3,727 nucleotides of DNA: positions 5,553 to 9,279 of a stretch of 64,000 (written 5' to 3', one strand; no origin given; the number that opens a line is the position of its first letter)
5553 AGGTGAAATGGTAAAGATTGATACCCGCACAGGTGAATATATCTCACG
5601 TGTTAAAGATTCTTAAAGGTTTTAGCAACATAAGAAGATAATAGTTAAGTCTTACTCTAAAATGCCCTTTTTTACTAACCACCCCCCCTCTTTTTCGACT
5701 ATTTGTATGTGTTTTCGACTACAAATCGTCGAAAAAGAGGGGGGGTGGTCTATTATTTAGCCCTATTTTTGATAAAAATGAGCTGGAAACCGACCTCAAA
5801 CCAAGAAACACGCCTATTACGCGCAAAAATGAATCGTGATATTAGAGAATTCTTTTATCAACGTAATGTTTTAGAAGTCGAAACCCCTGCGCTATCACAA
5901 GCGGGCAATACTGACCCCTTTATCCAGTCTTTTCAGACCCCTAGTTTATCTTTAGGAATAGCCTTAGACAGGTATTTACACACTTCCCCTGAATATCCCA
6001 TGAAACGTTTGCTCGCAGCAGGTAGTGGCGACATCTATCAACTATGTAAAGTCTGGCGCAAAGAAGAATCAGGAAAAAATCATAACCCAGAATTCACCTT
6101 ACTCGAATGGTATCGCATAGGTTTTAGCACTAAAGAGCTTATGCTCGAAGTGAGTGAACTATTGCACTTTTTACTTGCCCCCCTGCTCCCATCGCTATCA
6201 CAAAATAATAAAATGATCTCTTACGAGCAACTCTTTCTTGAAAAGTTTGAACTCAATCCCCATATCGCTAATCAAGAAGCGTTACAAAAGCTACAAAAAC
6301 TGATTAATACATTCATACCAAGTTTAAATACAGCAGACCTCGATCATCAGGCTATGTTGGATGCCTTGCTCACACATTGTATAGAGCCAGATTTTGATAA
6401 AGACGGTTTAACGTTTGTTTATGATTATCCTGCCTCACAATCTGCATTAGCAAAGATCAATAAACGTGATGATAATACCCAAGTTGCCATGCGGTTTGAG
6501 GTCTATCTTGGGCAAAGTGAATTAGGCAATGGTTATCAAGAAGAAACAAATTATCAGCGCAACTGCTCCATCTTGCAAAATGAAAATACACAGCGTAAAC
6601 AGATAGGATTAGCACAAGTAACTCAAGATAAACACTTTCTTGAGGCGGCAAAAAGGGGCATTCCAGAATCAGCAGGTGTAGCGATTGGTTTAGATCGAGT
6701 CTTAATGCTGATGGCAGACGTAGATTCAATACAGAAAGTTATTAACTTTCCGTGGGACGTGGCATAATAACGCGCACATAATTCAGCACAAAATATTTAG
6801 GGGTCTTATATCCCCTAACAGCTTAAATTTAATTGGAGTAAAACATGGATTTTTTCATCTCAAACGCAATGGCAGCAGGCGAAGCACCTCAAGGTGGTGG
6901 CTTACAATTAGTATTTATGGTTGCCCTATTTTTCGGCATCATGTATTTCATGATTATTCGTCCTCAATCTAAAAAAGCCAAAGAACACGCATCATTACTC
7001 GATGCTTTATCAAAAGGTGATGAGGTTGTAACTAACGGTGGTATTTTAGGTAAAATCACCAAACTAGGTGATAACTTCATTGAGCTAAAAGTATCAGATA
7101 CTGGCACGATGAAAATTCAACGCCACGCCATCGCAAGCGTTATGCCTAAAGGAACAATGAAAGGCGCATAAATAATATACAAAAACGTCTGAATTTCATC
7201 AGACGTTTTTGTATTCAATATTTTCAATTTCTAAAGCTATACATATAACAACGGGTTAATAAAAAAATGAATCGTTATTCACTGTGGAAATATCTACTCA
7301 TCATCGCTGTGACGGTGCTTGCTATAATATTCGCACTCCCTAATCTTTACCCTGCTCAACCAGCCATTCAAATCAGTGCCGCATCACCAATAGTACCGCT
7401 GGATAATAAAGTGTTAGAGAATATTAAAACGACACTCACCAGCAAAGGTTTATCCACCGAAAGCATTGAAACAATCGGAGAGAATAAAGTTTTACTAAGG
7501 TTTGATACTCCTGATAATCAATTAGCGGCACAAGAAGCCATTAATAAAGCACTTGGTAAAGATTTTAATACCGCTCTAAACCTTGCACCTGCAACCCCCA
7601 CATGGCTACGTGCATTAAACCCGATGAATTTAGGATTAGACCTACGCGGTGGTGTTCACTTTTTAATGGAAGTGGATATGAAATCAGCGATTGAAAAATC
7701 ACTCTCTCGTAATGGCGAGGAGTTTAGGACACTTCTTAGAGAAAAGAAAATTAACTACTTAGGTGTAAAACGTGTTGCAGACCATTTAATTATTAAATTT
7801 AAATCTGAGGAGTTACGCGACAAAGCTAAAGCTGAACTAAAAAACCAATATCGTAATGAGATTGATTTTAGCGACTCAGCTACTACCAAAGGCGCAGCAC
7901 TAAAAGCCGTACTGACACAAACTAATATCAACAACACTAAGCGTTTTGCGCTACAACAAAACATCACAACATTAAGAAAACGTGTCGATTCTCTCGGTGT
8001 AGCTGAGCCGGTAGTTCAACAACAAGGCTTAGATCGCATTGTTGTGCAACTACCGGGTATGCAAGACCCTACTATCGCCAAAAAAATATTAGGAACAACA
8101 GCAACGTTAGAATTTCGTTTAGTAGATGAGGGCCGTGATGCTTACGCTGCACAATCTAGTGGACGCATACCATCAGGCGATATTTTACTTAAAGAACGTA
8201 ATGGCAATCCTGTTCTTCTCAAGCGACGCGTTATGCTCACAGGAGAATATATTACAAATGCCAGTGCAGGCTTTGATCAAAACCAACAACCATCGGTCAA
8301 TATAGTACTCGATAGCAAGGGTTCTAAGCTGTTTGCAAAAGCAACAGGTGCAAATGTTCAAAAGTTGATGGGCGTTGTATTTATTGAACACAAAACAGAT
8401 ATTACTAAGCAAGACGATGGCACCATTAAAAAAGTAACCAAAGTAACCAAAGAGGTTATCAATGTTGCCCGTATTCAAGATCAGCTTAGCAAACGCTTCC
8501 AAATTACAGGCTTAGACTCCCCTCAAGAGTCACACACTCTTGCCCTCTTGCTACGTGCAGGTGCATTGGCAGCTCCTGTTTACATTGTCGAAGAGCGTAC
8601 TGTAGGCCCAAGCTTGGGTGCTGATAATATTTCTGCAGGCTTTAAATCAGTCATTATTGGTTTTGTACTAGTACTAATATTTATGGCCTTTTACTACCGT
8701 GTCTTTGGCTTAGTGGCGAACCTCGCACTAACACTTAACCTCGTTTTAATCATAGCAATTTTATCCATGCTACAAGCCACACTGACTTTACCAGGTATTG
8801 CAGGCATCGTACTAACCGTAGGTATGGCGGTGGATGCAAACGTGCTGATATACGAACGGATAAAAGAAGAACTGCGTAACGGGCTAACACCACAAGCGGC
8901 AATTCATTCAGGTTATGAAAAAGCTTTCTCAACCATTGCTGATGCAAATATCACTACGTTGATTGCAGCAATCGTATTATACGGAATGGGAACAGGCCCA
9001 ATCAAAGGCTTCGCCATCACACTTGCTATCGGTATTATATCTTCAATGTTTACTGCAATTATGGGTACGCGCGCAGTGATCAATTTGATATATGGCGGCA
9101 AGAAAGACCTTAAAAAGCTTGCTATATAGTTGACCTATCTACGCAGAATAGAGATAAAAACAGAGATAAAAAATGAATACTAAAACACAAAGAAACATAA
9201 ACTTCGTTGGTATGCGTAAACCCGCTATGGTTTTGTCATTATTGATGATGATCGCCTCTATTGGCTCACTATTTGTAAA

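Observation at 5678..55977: Abundant unassigned intergenic repeat family with a 30-bp C7/G7-tipped arm (9 loci in 64 kb)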

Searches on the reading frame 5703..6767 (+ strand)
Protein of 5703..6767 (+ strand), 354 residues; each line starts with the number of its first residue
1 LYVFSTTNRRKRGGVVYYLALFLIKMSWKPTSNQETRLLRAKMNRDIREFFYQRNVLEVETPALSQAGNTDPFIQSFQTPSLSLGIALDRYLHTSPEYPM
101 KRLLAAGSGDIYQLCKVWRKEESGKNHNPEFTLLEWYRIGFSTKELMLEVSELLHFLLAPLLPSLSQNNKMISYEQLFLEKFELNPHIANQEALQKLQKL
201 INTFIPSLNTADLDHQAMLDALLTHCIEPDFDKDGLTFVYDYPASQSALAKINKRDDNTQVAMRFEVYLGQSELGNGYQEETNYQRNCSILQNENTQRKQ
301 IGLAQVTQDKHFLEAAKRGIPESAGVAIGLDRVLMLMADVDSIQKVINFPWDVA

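Call 45: search_protein_families(library=pfam, proteins=[window:5703-6767:+], max_evalue=0.00001)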
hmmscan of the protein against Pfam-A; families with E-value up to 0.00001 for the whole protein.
window:5703-6767:+ (354 aa): 1 family
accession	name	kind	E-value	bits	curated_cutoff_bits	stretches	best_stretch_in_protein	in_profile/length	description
PF00152.25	tRNA-synt_2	-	2.6e-47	161.8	25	1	32-350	17-305/308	tRNA synthetases class II (D, K and N)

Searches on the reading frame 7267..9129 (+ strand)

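Call 7: search_protein_families(library=ncbifam, proteins=[window:7267-9129:+])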
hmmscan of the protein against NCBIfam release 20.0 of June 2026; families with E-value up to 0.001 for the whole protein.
window:7267-9129:+ (620 aa): 31 families (the best 25 are shown)
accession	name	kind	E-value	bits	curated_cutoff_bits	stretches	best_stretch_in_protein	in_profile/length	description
NF009545.0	PRK12933.1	equivalog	3.9e-170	567.3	728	1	1-612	10-597/604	protein translocase subunit SecD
TIGR01129.1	secD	equivalog_domain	5e-142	473.7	244.4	1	122-604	1-396/397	protein translocase subunit SecD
NF009583.0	PRK13024.1-3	subfamily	7.7e-132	440.8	721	1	115-610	36-433/755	protein translocase subunit SecDF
NF011315.0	PRK14726.1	equivalog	1.2e-117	394.2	1249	1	109-609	35-525/855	protein translocase subunit SecDF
NF009585.0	PRK13024.1-5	equivalog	3.9e-103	346.2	1037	2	321-615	380-654/993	protein translocase subunit SecDF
TIGR00916.1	2A0604s01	subfamily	1.8e-74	250.2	148.6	1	348-598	1-231/231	SecD/SecF family protein translocase subunit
NF009581.0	PRK13024.1-1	equivalog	9.4e-70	235.6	1058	2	330-608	131-410/752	protein translocase subunit SecDF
NF009584.0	PRK13024.1-4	equivalog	2.5e-67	227.9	1171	2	321-608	122-412/759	protein translocase subunit SecDF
NF009580.0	PRK13023.1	equivalog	2.4e-62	211.2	1153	1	220-606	77-445/775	protein translocase subunit SecDF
NF009540.0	PRK12911.1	equivalog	1.2e-54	185.2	1878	1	408-603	861-1056/1403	bifunctional preprotein translocase subunit SecD/SecF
NF009582.0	PRK13024.1-2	equivalog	2.1e-30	105.4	723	1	391-609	269-488/859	protein translocase subunit SecDF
TIGR00966.2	transloc_SecF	equivalog_domain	7.3e-28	97.8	160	1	384-599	49-270/279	protein translocase subunit SecF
NF006218.0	PRK08343.1-4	subfamily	4.9e-24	84.9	383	1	319-595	113-375/392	preprotein translocase subunit SecD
NF046001.1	SecDF_plasm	equivalog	1.8e-19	69.3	500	1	459-607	354-502/878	protein translocase subunit SecDF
NF037998.2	RND_1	equivalog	5.8e-17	60.7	400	1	418-607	407-597/1237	protein translocase SecDF, variant type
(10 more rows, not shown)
